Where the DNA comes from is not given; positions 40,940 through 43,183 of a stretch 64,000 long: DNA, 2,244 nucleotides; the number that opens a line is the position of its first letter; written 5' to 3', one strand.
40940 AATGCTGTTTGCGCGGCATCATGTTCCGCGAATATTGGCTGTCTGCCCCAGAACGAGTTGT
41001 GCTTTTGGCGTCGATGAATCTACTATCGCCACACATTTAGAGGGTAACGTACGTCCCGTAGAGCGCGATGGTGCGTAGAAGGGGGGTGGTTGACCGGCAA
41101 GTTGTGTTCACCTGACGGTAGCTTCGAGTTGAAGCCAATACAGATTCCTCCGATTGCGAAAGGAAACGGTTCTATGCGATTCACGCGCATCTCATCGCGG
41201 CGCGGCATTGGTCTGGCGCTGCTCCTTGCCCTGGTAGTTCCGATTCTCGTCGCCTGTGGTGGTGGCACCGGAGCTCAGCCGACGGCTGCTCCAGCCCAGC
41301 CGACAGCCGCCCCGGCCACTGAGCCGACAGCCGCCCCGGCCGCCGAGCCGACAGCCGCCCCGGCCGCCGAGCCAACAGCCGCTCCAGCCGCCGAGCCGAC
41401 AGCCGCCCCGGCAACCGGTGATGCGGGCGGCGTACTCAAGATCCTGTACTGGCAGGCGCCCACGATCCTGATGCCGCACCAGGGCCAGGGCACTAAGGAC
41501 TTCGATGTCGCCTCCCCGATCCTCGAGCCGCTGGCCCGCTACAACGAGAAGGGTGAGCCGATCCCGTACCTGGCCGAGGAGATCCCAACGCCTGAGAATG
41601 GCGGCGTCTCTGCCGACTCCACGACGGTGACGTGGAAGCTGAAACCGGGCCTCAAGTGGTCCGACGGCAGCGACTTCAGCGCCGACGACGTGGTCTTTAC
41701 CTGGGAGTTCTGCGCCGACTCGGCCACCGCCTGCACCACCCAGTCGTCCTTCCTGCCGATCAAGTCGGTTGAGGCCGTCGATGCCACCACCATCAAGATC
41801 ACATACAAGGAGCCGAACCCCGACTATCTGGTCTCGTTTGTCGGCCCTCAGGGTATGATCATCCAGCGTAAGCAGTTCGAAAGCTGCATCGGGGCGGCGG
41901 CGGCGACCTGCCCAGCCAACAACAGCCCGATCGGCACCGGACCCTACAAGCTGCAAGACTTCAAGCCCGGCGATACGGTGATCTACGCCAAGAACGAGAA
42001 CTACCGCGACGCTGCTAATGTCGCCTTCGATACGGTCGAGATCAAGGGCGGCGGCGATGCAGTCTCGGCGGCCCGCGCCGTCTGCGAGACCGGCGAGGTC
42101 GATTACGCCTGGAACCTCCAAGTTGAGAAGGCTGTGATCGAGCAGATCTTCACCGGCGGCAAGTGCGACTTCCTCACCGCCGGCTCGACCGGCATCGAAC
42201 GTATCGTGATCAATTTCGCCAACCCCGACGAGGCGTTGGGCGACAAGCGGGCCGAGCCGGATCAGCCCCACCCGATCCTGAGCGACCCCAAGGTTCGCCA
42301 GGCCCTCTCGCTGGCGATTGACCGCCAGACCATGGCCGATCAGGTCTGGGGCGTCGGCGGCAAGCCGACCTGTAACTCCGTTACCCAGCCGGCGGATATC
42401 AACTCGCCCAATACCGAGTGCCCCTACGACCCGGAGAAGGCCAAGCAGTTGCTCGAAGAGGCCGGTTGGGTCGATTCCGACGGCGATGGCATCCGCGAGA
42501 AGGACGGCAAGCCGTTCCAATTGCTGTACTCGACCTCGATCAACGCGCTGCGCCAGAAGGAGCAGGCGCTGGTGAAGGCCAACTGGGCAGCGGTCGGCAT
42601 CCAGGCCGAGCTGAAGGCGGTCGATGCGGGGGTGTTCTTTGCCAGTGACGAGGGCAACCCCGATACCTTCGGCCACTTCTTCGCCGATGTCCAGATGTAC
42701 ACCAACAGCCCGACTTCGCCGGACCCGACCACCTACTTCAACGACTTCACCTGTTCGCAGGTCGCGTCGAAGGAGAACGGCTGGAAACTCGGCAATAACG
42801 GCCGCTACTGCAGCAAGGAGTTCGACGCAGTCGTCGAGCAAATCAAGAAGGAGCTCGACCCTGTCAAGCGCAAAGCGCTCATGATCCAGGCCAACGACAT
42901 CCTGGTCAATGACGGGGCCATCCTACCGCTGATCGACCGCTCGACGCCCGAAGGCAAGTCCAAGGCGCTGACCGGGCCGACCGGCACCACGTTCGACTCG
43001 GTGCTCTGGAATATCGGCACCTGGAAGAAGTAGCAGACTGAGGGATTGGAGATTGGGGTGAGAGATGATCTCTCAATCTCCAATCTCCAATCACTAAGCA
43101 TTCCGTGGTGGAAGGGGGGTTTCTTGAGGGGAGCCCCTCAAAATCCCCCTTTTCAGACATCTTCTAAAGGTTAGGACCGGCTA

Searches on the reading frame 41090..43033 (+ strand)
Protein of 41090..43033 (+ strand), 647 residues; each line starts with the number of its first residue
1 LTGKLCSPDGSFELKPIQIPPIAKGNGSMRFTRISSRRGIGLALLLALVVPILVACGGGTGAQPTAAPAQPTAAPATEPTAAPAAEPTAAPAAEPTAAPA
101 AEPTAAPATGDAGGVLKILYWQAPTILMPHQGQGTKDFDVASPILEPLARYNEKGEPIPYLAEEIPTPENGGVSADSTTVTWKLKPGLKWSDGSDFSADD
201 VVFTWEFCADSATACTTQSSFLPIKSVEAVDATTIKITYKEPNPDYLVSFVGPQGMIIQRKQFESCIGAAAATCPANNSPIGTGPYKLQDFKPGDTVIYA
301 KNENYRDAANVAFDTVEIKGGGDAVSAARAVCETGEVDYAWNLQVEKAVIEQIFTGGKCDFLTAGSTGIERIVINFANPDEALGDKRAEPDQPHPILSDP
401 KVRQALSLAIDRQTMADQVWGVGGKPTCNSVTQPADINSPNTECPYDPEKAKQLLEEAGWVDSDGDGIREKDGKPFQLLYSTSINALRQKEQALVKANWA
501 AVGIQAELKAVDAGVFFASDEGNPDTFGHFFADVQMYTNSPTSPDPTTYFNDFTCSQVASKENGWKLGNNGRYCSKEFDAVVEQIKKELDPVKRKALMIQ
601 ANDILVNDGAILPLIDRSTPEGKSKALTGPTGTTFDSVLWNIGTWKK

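Call 24: search_protein_families(library=pfam, proteins=[window:41090-43033:+], max_evalue=0.001)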
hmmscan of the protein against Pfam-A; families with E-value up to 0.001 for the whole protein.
window:41090-43033:+ (647 aa): 1 family
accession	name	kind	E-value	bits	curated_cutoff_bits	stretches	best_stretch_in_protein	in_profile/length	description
PF00496.27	SBP_bac_5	-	6.2e-77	259.6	32.4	1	156-554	1-361/368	Bacterial extracellular solute-binding proteins, family 5 Middle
